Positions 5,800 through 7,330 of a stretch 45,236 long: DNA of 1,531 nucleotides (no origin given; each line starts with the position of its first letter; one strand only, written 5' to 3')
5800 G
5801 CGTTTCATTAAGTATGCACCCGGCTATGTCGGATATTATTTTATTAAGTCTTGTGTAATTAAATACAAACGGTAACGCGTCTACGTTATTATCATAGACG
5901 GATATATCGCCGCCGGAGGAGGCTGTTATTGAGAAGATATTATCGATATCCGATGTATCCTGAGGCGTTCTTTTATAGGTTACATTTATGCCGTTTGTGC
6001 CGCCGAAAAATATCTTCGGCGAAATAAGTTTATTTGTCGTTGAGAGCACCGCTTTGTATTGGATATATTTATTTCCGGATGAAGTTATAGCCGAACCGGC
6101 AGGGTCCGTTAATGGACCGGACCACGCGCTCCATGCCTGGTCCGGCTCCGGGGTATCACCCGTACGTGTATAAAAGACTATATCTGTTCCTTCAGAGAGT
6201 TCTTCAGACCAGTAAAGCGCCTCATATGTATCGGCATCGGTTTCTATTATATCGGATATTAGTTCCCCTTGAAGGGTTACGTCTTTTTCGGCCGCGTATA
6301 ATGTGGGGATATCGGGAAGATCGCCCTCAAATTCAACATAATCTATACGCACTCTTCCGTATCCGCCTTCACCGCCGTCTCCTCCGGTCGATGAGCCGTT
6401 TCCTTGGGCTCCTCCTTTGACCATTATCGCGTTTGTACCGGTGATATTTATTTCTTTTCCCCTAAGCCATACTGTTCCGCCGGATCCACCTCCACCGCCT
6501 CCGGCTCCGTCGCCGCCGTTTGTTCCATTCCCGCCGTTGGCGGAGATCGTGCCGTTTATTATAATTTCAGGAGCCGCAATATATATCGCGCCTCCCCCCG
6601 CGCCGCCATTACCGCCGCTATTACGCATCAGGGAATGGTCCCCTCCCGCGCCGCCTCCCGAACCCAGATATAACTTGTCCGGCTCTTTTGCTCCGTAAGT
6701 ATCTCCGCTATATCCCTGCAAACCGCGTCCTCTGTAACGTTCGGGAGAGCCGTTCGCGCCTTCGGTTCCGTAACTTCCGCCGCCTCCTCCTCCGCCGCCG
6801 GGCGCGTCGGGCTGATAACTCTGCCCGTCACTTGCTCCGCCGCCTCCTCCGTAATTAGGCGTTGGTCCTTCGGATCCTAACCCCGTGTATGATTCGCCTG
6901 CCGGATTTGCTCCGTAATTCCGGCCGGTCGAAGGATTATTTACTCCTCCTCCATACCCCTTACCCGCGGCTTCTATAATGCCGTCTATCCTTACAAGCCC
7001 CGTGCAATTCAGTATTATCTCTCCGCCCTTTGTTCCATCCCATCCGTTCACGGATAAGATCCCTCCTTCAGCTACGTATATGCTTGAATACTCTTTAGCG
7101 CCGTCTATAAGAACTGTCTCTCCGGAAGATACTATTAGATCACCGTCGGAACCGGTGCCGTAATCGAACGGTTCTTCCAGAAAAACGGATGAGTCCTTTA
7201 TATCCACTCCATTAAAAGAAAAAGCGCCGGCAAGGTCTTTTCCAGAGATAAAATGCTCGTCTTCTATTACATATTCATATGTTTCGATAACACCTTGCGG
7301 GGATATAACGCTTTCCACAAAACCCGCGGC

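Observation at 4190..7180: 1.79-kb intragenic tandem duplication encoding a glycine-rich solenoid-like module plus a conserved beta-sandwich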

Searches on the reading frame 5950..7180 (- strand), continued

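Call 46: fold_search(model_id=the predicted structure, library=pdb)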
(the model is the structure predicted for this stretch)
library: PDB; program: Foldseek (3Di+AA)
matches with E <= 10: 300; with E <= 0.001: 0
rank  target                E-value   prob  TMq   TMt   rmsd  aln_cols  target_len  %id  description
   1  9ckv_B                1.5e-01  0.25  0.10  0.10  18.1       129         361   11  Cryo-EM structure of alpha5beta1 integrin in complex with NeoNectin (released 2024-07-17)
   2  7crb_A                4.2e-01  0.06  0.09  0.06  17.2       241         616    9  Cryo-EM structure of plant NLR RPP1 LRR-ID domain in complex with ATR1 (released 2020-12-16)
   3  9b9j_B                5.0e-01  0.16  0.10  0.10  16.8       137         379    9  Integrin alpha-5 beta-1 in complex with BIIG2 Fab (released 2025-02-05)
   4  6e1r_A                5.0e-01  0.06  0.12  0.10  15.6       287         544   11  Crystal structure of the Acinetobacter phage vB_ApiP_P1 tailspike protein (released 2019-07-17)
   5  4wk2_B                5.2e-01  0.14  0.09  0.08  16.8       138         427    8  Metal Ion and Ligand Binding of Integrin (released 2014-12-03)
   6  7ceb_B                6.4e-01  0.15  0.10  0.10  16.9       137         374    8  Crystal structure of alpha6beta1 integrin headpiece (released 2021-06-23)
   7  9i0y_0                6.8e-01  0.15  0.10  0.25  12.7       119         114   12  Recombinant Ena2A fibers (released 2025-03-12)
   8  9b9k_B                9.2e-01  0.13  0.10  0.10  16.4       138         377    9  Integrin alpha-5 beta-1 in complex with MINT1526A Fab (released 2025-02-05)
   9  9d93_Qb               9.7e-01  0.01  0.09  0.12  18.9       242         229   16  Mycobacteriophage Bxb1 tail tip - Composite map and model (released 2024-09-25)
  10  6e1r_B                1.1e+00  0.03  0.13  0.10  18.1       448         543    8  Crystal structure of the Acinetobacter phage vB_ApiP_P1 tailspike protein (released 2019-07-17)
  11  6djp_B                1.2e+00  0.09  0.09  0.10  17.8       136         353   10  Integrin alpha-v beta-8 in complex with the Fabs 8B8 and 68 (released 2018-07-25)
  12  3cq9_C                1.5e+00  0.03  0.07  0.11  16.1       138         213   14  Crystal structure of the lp_1622 protein from Lactobacillus plantarum. Northeast Structural Genomics Consortium target (released 2008-04-15)
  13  7eeq_1                1.6e+00  0.16  0.12  0.11   8.5        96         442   11  Cyanophage Pam1 tail machine (released 2021-10-20)
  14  2e32_A                1.7e+00  0.12  0.10  0.14  15.4       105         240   12  Structural basis for selection of glycosylated substrate by SCFFbs1 ubiquitin ligase (released 2007-03-20)
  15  1tye_B                1.7e+00  0.05  0.08  0.07  16.5       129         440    4  Structural basis for allostery in integrins and binding of ligand-mimetic therapeutics to the platelet receptor for fi (released 2004-10-12)
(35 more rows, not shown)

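Call 51: fold_search(model_id=the predicted structure, library=viral)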
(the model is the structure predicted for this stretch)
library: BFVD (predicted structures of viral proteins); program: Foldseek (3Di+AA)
matches with E <= 10: 555; with E <= 0.001: 10
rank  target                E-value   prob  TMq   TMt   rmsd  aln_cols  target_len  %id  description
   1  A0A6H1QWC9            9.0e-13  1.00  0.51  0.42  18.8       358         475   22  Uncharacterized protein (Fragment) [Ostreococcus mediterraneus virus 2]
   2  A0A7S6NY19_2          9.5e-13  1.00  0.54  0.23  10.7       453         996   20  PA14 domain-containing protein [Bathycoccus sp. RCC716 virus 1]
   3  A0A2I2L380            5.0e-10  1.00  0.42  0.34   7.6       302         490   26  Collagen-like protein [Orpheovirus IHUMI-LCC2]
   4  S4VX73                5.1e-09  1.00  0.42  0.40  10.3       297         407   22  Collagen triple helix domain containing protein [Pandoravirus dulcis]
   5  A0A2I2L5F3            6.3e-09  1.00  0.41  0.21   9.6       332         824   20  Collagen-like protein [Orpheovirus IHUMI-LCC2]
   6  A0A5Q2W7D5            1.2e-08  1.00  0.40  0.27   8.8       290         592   26  (no name in the UniProt tables at hand)
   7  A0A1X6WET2            1.7e-08  1.00  0.41  0.13   7.5       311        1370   24  (no name in the UniProt tables at hand)
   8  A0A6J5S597            7.9e-08  1.00  0.39  0.42   9.3       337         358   20  Uncharacterized protein [uncultured Caudovirales phage]
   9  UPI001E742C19         3.5e-05  1.00  0.35  0.35  19.7       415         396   20  (no name look-up for this kind of identifier)
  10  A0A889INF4            8.3e-04  1.00  0.22  0.39  12.8       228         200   23  (no name in the UniProt tables at hand)
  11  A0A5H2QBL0            3.6e-02  1.00  0.18  0.07   2.6        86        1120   22  (no name in the UniProt tables at hand)
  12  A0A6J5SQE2            4.2e-02  0.98  0.19  0.17   5.8       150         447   26  Uncharacterized protein [uncultured Caudovirales phage]
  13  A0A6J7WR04            5.2e-02  0.10  0.11  0.09  18.3       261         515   19  Glycine-rich domain-containing protein [uncultured Caudovirales phage]
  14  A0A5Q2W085            5.5e-02  1.00  0.17  0.08   3.6        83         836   20  (no name in the UniProt tables at hand)
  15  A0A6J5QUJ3            5.5e-02  0.15  0.12  0.14  18.2       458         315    6  Uncharacterized protein [uncultured Caudovirales phage]
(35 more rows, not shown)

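Call 59: find_encoding_contigs(protein=P0068, flank=3000, max_places=2)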
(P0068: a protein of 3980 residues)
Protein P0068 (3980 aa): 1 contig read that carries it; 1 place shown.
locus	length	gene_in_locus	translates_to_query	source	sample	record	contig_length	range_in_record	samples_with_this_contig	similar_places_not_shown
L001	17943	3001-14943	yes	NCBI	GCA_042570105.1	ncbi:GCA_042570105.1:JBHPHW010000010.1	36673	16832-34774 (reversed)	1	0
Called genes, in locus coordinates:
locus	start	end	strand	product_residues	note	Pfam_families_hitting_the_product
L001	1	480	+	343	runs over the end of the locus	PF02885:Glycos_trans_3N, PF00591:Glycos_transf_3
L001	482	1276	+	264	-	PF00218:IGPS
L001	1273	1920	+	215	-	PF00697:PRAI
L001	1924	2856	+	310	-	PF00850:Hist_deacetyl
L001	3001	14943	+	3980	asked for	PF17892:Cadherin_5 (faint), PF05345:He_PIG (weak), PF17963:Big_9 (weak), PF05345:He_PIG (weak), PF17963:Big_9, PF03412:Peptidase_C39 (weak)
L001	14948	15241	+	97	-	-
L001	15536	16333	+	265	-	PF13560:HTH_31, PF01381:HTH_3, PF12844:HTH_19, PF13274:SocA_Panacea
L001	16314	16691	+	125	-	-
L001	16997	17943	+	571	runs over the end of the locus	PF05157:MshEN, PF00437:T2SSE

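Call 61: find_encoding_contigs(protein=P0069, flank=3000, max_places=2)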
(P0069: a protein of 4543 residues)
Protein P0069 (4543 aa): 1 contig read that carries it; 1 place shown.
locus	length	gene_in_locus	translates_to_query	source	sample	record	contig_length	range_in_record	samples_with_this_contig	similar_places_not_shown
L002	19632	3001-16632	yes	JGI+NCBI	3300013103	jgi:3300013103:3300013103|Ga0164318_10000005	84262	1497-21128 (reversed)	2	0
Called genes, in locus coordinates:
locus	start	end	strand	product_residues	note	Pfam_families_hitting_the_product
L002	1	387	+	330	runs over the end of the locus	PF02504:FA_synthesis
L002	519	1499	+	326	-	PF00108:Thiolase_N, PF08545:ACP_syn_III, PF08541:ACP_syn_III_C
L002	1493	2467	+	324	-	PF00698:Acyl_transf_1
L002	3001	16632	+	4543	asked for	PF05593:RHS_repeat (faint), PF03412:Peptidase_C39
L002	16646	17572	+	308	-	PF26550:Tricorn_2nd (faint), PF25174:Beta-prop_THOC3 (faint), PF02897:Peptidase_S9_N (faint), PF26549:Tricorn_N (weak), PF07676:PD40 (faint), PF00930:DPPIV_N (faint)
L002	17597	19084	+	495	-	-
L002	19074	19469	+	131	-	-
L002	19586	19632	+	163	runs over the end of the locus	-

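Call 65: list_cluster_members(proteins=[P0058, P0059, P0061, P0063, P0065, P0066, P0073, P0078, P0093, P0135])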
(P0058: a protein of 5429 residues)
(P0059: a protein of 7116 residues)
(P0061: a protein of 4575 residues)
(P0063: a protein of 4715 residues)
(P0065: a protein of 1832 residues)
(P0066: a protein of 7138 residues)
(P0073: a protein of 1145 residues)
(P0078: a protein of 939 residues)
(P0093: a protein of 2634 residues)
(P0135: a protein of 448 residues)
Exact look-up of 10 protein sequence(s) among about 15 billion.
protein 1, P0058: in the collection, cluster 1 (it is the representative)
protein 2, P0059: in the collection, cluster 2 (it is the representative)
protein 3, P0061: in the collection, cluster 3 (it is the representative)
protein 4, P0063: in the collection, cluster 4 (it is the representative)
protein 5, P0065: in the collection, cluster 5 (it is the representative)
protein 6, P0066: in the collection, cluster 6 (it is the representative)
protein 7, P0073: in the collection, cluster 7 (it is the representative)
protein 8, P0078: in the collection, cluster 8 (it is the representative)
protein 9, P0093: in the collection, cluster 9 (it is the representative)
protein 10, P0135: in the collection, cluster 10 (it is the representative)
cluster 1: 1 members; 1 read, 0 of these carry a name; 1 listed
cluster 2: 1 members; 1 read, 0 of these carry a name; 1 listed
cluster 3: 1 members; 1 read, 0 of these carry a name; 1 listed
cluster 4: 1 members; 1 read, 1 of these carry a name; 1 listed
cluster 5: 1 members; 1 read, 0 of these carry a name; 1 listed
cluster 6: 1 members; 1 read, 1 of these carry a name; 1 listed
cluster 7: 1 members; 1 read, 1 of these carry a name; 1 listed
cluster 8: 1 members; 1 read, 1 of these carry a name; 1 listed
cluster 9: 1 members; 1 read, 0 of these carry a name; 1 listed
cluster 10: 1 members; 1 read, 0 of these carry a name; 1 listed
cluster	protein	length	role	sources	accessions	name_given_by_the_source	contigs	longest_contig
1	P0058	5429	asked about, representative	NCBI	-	-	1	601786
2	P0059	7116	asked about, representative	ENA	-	-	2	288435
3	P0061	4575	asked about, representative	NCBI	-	-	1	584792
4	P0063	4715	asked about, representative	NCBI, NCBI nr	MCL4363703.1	site-specific integrase [Patescibacteria group bacterium]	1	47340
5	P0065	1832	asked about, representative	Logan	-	-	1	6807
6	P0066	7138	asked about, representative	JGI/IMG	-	hypothetical protein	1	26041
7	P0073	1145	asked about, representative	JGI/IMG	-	hypothetical protein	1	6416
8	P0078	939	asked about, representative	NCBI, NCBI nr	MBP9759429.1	prepilin-type N-terminal cleavage/methylation domain-containing protein [Candidatus ...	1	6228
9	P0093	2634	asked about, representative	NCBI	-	-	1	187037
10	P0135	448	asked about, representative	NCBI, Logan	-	-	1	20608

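Call 75: search_protein_families(library=ncbifam, alignment_id=A2, max_evalue=0.001)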
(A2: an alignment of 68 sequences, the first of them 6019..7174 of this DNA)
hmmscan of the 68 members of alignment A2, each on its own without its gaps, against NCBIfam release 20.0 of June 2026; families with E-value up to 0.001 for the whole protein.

A. member 1, window:6019-7174:- (385 aa): 1 family
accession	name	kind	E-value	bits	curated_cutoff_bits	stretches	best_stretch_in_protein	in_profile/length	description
NF047640.1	gliding_AgmC_N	equivalog_domain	1e-16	60.9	275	1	27-276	142-393/412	adventurous gliding motility protein AgmC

B. families by the number of members that match (of 68 scanned): 13 families
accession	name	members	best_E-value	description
NF047640.1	gliding_AgmC_N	53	1.7e-36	adventurous gliding motility protein AgmC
TIGR04183.1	Por_Secre_tail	5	4.3e-14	T9SS type A sorting domain-containing protein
NF038113.1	T9SSA_dep_M36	5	1.3e-09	T9SS-dependent M36 family metallopeptidase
NF050177.1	TapA_OM_Porphy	2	9.8e-06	TapA/TapC family T9SS-dependent outer membrane protein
TIGR01710.1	typeII_sec_gspG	1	5.5e-10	type II secretion system major pseudopilin GspG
NF033662.1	acid_disulf_rpt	1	2e-06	acidic double-disulfide repeat-containing protein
TIGR02532.1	IV_pilin_GFxxxE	1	1.4e-05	prepilin-type N-terminal cleavage/methylation domain-containing protein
NF041775.1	typeIV_PilA_Myxo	1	1.5e-05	type IV pilin protein PilA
NF040485.1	ZirU_fam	1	2.9e-05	ZirU family protein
TIGR01708.2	typeII_sec_gspH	1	4.3e-05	type II secretion system minor pseudopilin GspH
NF052323.1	T9SSA_dep_M6i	1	6.5e-05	T9SS-dependent M6-like inactivated metalloprotease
NF007862.0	PRK10574.1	1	6.9e-05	prepilin peptidase-dependent pilin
NF053851.1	Bdello_MAT_N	1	0.0002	mosaic adhesive trimer family chimeric fiber protein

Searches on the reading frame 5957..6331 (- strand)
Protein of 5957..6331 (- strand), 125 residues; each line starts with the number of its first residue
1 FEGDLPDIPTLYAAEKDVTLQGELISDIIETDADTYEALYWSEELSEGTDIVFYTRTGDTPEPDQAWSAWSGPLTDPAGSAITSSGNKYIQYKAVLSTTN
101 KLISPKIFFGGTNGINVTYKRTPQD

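Call 68: search_protein_families(library=pfam, proteins=[window:5966-6325:-], max_evalue=10)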
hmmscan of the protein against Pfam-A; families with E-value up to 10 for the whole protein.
seq(120 aa): 0 families

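Call 70: find_homologous_proteins(query=A3, max_evalue=0.001)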
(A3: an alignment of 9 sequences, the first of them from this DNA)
Query A3 (9 sequences) (120 aa, profile of the alignment): 9 proteins with E <= 0.001 among 663 candidates.
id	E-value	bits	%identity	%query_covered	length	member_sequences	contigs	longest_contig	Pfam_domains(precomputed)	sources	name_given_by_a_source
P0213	4.0e-24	102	38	84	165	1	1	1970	-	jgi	jgi:hypothetical protein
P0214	5.9e-12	63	29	85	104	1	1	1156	-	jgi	jgi:hypothetical protein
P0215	2.1e-11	61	28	61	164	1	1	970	-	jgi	jgi:hypothetical protein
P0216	2.3e-11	61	43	57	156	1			-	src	-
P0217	8.5e-10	56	38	57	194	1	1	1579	-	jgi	jgi:hypothetical protein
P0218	5.0e-9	54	30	73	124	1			-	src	-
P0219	2.3e-8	52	36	65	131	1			-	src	-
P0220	3.3e-7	48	33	53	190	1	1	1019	-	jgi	jgi:hypothetical protein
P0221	9.0e-7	47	33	65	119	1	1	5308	-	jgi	jgi:hypothetical protein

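Call 83: find_related_loci(query=window:5957-6331:-, collection=genome_contigs, flank=6000)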
Query window:5957-6331:- (125 aa) in genome_contigs; peptide patterns used: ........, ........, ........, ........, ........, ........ (x = any residue, [..] = any of these).
105 stretches matched a pattern; 1 encode a relative of the query (tblastn E <= 1e-3); 1 distinct loci.
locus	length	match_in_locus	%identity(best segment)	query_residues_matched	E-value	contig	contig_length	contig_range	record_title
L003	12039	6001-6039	92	61-73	8e-6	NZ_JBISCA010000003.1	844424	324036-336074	Modestobacter sp. SSW1-42 contig3, whole genome shotgun sequence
